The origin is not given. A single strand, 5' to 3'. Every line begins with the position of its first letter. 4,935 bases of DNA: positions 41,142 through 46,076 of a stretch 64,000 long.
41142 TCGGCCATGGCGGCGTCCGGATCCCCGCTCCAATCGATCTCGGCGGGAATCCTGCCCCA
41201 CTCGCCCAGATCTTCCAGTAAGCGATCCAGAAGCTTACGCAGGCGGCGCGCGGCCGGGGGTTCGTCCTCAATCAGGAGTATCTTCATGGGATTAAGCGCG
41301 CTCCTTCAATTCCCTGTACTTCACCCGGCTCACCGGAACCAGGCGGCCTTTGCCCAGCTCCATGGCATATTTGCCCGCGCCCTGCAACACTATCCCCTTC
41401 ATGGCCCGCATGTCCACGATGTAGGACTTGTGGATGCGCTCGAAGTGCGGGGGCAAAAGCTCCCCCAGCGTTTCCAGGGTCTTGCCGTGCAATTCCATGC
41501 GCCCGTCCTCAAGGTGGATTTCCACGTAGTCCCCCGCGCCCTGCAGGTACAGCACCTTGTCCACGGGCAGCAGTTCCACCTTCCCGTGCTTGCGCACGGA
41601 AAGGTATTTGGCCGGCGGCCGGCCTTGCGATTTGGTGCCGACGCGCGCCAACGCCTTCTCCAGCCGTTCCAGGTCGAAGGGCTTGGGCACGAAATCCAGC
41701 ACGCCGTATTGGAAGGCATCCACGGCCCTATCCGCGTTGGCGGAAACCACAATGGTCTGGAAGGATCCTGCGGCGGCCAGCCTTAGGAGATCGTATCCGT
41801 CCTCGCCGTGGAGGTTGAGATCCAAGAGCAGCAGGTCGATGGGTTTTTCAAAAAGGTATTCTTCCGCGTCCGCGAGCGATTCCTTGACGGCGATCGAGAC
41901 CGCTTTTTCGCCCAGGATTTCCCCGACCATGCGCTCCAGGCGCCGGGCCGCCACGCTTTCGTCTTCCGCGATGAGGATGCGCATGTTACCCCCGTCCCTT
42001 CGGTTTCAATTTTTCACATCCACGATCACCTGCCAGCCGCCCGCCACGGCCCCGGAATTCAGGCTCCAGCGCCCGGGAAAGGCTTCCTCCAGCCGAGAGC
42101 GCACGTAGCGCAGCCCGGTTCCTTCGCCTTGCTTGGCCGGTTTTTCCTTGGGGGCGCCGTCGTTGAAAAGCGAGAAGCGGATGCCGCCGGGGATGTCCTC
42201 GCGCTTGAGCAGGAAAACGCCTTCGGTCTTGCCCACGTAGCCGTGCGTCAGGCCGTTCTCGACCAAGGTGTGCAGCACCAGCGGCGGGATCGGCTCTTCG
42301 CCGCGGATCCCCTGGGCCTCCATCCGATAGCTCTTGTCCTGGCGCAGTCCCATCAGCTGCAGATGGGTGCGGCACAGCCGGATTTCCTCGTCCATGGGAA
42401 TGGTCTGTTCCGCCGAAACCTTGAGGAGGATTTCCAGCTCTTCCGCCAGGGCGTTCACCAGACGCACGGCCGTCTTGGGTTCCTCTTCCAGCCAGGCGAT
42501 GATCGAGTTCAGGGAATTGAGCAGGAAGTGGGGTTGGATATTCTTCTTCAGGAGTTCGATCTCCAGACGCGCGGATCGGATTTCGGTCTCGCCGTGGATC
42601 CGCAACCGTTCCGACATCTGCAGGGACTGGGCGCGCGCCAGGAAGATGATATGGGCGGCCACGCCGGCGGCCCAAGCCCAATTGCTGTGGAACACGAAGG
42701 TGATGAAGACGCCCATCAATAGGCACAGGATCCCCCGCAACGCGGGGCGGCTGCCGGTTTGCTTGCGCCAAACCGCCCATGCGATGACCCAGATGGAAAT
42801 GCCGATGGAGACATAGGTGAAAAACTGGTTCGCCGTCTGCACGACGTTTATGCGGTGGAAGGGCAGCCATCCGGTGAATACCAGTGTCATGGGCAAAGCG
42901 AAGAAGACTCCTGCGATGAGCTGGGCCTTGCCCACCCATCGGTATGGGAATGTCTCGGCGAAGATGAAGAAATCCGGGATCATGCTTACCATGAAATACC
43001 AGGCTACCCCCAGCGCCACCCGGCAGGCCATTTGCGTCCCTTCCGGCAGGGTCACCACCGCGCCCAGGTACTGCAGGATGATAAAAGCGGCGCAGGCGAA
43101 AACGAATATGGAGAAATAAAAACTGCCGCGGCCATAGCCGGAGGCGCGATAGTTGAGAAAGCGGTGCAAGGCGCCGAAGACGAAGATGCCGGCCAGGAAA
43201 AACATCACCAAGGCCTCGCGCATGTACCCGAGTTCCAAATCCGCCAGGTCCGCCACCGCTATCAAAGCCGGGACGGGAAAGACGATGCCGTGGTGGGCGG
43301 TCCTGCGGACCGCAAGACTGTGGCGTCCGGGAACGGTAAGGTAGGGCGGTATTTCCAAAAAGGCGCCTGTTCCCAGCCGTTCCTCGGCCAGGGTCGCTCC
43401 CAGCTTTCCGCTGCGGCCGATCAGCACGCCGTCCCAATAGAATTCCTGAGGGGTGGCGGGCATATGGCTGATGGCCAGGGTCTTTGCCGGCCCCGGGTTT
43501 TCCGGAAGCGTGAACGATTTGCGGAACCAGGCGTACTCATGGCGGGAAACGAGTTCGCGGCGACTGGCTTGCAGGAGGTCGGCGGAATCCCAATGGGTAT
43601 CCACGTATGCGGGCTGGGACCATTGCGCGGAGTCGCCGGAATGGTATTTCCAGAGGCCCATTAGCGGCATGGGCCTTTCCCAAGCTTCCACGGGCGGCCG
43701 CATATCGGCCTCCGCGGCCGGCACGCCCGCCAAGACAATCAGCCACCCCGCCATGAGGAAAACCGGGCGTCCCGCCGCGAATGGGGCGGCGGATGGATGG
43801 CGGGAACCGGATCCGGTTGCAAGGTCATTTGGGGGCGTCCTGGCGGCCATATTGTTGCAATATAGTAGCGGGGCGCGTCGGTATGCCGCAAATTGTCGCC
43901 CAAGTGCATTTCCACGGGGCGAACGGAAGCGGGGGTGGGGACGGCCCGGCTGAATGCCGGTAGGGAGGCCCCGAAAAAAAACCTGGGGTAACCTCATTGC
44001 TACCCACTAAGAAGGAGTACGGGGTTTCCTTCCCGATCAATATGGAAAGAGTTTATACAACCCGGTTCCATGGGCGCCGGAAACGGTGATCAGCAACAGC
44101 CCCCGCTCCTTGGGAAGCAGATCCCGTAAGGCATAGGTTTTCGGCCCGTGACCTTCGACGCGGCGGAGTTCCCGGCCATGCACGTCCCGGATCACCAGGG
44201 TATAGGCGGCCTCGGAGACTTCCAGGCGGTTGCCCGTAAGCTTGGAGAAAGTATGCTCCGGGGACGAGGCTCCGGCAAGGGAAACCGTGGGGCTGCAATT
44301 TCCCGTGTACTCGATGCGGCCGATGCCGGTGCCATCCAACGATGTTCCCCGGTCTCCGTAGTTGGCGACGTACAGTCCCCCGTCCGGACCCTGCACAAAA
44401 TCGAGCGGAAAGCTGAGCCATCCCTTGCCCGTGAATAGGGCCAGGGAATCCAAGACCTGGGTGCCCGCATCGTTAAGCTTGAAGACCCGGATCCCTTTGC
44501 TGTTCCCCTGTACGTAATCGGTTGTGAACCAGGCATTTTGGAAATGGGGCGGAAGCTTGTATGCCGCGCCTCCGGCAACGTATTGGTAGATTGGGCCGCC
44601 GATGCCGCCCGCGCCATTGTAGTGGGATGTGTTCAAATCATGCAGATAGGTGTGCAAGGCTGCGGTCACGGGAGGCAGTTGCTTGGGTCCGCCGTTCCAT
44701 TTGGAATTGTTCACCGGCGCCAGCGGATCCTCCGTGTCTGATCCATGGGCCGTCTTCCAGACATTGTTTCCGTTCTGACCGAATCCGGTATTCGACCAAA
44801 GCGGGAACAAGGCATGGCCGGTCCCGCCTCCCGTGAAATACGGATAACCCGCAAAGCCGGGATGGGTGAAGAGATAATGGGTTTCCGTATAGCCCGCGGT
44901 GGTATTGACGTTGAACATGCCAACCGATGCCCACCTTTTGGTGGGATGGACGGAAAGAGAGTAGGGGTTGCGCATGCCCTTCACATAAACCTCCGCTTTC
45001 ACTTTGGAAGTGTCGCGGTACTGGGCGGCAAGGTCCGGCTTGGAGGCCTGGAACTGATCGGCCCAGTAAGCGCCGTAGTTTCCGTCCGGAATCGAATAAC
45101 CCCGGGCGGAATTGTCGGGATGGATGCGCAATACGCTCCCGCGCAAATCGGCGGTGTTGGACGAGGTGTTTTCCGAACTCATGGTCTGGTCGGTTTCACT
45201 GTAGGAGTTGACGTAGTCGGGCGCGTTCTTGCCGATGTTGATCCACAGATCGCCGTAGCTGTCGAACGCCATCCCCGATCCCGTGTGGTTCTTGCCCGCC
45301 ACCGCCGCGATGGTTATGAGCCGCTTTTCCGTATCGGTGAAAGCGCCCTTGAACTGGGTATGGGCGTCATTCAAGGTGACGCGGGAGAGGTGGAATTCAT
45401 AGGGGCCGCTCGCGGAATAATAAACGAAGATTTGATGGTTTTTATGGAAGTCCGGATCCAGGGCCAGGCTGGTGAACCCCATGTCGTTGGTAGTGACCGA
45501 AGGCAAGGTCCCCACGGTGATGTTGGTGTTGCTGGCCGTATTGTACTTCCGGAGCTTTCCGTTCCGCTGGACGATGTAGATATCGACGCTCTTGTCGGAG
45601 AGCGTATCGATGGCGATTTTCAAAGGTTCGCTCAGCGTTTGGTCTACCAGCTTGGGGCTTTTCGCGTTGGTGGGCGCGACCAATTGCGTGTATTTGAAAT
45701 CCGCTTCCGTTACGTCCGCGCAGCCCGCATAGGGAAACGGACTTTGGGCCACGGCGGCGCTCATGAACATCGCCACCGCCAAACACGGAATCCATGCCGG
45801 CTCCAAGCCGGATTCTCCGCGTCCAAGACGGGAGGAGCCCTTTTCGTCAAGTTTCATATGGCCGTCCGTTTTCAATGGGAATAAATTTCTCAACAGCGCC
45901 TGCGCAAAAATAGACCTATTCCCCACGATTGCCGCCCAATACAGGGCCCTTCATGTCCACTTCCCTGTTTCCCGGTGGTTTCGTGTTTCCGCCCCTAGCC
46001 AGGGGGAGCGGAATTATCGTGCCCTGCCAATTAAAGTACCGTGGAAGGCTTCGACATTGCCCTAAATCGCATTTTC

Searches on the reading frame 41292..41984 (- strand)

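Call 24: search_protein_families(library=pfam, proteins=[window:41292-41984:-], max_evalue=0.00001)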
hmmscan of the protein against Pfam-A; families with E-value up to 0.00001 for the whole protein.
window:41292-41984:- (230 aa): 2 families
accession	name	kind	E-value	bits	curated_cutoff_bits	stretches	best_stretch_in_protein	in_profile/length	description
PF04397.21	LytTR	-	7.8e-18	64.9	22.6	1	135-229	2-96/98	LytTr DNA-binding domain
PF00072.30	Response_reg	-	4.8e-16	59.3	30.2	1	3-112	1-110/111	Response regulator receiver domain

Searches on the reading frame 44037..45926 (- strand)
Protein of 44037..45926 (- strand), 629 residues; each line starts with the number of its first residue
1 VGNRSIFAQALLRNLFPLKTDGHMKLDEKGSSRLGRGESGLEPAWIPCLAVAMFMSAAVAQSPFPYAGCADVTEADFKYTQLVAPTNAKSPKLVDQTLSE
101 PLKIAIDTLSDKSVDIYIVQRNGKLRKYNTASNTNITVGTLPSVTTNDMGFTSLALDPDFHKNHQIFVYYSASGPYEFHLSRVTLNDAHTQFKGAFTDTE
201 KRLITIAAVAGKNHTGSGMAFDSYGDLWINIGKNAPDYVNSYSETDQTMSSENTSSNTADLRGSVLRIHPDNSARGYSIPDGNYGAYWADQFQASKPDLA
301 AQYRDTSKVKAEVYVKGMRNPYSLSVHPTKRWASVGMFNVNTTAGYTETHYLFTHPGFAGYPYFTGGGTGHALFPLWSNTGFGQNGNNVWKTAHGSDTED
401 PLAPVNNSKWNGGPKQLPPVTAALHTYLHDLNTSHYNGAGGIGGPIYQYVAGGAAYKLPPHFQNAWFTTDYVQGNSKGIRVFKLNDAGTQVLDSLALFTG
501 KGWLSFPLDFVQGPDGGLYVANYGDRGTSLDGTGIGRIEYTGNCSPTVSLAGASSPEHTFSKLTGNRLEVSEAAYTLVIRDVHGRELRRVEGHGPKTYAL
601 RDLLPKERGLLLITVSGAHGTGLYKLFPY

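Call 12: search_protein_families(library=pfam, proteins=[window:44037-45926:-], max_evalue=0.00001)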
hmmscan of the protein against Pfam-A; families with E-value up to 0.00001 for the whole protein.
window:44037-45926:- (629 aa): 1 family
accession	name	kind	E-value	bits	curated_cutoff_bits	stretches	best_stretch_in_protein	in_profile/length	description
PF07995.17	GSDH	-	2.5e-17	63.6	25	1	105-273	6-158/332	Glucose / Sorbosone dehydrogenase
